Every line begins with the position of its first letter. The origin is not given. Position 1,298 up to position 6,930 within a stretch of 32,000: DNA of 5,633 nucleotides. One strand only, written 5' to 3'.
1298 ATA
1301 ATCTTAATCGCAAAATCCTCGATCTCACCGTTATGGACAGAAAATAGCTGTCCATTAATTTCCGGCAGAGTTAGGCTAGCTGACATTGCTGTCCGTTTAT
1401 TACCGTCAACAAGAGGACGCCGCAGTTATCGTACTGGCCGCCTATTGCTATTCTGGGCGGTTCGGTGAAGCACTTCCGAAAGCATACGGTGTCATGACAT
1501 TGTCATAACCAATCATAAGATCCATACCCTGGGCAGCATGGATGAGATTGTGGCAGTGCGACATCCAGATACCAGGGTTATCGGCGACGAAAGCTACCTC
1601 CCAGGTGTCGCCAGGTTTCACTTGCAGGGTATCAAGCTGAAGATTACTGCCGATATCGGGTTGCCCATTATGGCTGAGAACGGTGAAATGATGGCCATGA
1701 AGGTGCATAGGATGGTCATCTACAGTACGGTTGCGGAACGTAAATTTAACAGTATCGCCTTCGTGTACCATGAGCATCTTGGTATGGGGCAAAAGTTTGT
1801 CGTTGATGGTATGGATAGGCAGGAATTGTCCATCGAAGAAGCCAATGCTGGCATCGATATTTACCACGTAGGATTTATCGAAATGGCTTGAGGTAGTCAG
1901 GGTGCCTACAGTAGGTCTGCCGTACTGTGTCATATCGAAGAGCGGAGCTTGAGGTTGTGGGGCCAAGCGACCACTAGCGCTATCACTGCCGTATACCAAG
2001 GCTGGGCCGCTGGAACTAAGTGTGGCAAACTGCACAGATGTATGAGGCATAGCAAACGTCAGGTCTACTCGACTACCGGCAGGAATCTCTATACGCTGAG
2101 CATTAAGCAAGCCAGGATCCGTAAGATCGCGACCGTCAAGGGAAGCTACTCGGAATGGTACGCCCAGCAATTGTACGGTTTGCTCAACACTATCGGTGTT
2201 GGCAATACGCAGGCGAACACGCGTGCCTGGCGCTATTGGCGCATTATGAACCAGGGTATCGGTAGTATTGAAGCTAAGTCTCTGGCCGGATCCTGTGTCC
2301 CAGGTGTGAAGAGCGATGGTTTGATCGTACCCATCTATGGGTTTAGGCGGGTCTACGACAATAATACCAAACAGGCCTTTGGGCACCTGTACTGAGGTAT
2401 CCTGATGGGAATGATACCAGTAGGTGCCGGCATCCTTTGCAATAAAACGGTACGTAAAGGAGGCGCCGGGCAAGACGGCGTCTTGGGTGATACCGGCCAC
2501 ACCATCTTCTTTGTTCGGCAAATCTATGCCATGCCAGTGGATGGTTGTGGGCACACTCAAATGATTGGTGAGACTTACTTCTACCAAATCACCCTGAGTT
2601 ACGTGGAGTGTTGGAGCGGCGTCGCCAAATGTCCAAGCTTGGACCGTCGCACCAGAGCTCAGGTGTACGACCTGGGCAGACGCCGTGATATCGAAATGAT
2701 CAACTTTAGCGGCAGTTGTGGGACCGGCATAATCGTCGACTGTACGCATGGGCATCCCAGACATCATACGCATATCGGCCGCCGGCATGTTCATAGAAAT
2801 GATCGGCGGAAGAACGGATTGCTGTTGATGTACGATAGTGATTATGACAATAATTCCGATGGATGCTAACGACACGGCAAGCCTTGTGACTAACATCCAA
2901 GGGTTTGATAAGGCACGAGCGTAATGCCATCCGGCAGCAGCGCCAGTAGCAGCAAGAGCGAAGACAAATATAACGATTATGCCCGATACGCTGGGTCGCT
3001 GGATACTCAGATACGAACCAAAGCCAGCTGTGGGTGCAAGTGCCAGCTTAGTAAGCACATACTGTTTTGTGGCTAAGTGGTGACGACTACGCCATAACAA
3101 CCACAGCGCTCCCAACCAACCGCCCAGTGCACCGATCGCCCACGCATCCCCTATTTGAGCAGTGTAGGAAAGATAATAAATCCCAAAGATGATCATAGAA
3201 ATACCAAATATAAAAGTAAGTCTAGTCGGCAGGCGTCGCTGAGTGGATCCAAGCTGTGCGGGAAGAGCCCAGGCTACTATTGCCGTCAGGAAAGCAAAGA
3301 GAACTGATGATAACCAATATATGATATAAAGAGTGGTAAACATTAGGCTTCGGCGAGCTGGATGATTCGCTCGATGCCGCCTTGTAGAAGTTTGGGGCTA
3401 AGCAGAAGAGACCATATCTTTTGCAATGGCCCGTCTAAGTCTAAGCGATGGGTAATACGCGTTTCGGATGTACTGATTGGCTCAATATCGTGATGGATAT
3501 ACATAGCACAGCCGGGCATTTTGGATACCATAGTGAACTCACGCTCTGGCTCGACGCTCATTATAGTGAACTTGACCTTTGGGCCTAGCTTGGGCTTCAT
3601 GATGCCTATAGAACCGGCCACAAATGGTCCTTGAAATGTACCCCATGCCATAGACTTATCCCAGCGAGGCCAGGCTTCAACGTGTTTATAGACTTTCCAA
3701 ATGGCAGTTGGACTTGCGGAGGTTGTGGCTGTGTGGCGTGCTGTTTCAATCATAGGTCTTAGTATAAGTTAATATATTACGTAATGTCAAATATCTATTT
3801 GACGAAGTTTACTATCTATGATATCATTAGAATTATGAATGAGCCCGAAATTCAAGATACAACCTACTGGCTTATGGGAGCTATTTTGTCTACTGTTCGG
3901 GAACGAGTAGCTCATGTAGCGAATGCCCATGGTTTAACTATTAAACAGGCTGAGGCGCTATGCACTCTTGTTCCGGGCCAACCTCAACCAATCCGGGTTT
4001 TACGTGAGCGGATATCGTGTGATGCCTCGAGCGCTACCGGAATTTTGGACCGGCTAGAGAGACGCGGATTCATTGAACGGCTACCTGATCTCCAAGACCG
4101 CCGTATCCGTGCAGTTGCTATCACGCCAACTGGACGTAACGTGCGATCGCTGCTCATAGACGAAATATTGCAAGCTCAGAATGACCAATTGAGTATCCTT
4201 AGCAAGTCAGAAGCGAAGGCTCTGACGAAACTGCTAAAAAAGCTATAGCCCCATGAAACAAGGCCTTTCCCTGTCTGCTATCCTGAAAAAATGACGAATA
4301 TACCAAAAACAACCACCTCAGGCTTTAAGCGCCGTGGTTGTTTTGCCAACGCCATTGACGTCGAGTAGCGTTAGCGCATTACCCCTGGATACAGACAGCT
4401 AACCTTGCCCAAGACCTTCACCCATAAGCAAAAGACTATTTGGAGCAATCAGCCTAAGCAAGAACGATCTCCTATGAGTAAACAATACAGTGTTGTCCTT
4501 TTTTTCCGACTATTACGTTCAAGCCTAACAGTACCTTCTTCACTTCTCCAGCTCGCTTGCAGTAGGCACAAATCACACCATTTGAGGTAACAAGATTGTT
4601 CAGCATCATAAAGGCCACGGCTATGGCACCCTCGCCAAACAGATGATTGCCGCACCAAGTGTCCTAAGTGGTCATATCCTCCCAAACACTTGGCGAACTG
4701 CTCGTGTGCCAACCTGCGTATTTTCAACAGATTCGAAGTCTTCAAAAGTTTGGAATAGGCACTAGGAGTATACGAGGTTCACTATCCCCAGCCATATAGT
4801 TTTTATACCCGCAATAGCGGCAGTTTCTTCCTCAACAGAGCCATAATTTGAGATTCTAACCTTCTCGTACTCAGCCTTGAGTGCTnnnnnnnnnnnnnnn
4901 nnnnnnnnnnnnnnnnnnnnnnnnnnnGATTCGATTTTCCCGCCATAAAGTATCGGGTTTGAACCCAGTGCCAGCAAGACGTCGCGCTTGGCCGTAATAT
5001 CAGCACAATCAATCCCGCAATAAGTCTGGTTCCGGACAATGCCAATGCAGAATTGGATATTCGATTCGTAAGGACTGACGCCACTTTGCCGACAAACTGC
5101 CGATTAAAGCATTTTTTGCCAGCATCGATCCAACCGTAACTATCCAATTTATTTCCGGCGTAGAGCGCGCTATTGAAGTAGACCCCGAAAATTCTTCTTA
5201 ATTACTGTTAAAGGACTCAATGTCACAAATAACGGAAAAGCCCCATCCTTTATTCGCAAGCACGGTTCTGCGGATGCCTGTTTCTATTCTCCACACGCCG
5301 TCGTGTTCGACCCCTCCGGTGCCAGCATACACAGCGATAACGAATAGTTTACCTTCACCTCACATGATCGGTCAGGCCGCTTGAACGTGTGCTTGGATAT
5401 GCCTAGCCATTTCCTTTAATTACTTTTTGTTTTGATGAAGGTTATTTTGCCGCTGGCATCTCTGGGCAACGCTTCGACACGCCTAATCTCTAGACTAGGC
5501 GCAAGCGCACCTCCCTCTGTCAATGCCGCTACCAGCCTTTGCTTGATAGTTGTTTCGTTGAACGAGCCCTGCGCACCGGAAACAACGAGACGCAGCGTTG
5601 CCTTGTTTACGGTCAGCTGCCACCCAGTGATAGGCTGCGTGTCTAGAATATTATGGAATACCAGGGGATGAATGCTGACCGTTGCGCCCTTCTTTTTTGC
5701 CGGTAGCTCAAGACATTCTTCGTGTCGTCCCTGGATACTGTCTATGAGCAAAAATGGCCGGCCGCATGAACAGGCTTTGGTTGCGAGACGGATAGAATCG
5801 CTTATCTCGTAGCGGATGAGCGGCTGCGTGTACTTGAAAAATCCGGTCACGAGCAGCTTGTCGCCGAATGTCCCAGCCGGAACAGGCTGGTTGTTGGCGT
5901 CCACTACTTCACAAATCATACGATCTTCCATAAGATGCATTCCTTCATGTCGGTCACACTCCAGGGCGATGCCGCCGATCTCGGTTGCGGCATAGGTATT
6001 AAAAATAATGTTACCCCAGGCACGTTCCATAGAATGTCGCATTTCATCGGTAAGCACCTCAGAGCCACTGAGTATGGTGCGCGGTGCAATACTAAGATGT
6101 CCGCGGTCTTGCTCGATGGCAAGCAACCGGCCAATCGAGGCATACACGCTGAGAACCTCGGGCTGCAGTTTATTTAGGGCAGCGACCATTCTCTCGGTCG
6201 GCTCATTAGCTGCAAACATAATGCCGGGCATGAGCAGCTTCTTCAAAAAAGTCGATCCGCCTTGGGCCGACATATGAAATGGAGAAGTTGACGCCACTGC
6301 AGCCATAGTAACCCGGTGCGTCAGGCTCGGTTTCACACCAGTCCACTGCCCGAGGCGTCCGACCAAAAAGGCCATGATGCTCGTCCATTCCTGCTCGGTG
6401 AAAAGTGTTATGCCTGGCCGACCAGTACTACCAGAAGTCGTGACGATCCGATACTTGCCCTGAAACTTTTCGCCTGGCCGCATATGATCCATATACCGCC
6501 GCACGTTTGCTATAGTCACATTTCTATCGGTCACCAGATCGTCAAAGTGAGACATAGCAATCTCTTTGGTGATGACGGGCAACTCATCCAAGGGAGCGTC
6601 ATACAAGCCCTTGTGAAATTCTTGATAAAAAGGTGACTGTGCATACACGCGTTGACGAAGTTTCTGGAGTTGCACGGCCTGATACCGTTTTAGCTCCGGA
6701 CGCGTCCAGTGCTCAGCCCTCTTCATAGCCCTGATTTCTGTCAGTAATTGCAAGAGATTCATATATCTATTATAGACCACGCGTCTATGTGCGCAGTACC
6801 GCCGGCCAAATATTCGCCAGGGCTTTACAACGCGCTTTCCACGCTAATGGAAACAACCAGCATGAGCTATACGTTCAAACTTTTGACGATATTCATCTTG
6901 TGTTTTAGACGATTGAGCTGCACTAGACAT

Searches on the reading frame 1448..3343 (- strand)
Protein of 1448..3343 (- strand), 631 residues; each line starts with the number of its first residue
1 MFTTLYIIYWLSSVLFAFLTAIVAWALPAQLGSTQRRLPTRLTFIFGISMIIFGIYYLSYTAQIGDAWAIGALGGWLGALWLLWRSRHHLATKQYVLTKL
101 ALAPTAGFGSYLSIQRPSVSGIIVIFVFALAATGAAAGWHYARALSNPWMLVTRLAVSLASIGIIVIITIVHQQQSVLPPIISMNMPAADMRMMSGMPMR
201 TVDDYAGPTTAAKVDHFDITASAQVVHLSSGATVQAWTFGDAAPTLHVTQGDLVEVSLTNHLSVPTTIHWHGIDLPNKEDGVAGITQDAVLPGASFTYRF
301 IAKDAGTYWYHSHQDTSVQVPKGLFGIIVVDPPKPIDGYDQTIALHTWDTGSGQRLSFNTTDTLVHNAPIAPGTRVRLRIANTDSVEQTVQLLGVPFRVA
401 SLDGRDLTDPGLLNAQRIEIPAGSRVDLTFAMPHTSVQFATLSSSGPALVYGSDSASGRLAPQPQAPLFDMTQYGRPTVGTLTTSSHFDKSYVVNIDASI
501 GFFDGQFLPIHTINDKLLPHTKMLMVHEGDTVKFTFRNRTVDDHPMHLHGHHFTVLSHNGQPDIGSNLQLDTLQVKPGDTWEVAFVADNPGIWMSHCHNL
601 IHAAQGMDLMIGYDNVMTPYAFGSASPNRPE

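Call 78: search_protein_families(library=pfam, proteins=[window:1448-3343:-], max_evalue=0.001)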
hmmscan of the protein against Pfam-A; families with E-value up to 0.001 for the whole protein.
window:1448-3343:- (631 aa): 3 families
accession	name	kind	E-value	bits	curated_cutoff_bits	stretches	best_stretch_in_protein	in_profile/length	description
PF07732.21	Cu-oxidase_3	-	1.9e-35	121.9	21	1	233-334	14-118/119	Multicopper oxidase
PF07731.20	Cu-oxidase_2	-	2.7e-33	115.1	20.4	2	514-607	24-127/137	Multicopper oxidase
PF00394.28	Cu-oxidase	-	1.5e-08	35.3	21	1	521-602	57-141/157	Multicopper oxidase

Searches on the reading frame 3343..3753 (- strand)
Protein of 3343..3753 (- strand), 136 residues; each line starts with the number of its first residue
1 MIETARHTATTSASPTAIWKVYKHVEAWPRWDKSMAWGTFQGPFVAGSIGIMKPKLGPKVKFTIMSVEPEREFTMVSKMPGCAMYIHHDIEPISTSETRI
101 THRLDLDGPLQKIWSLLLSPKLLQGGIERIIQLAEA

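Call 78: search_protein_families(library=pfam, proteins=[window:3343-3753:-], max_evalue=0.001)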
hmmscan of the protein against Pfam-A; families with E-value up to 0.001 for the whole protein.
window:3343-3753:- (136 aa): 1 family
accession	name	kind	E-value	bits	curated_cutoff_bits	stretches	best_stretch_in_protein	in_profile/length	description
PF10604.15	Polyketide_cyc2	-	6.2e-06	27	27.4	1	6-128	5-131/142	Polyketide cyclase / dehydrase and lipid transport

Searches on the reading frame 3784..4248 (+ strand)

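Call 78: search_protein_families(library=pfam, proteins=[window:3784-4248:+], max_evalue=0.001)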
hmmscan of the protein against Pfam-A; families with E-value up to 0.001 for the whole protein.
window:3784-4248:+ (154 aa): 4 families
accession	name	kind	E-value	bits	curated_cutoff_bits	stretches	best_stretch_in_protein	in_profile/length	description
PF01047.28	MarR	-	1.7e-12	47.5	24.6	1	51-108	1-58/59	MarR family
PF13463.12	HTH_27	-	6.9e-07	29.9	22.2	1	51-117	1-68/68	Winged helix DNA-binding domain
PF12802.13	MarR_2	-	2.2e-06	28.2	27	1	49-108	1-61/61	MarR family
PF01978.25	TrmB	-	2.4e-05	24.6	25.6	0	48-101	3-56/68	Sugar-specific transcriptional regulator TrmB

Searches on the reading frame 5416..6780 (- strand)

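Call 78: search_protein_families(library=pfam, proteins=[window:5416-6780:-], max_evalue=0.001)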
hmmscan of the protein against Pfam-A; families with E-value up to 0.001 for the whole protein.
window:5416-6780:- (454 aa): 1 family
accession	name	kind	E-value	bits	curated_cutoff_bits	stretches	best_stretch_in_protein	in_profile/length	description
PF00501.34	AMP-binding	-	6.2e-09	35.6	29.9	1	112-306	167-370/384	AMP-binding enzyme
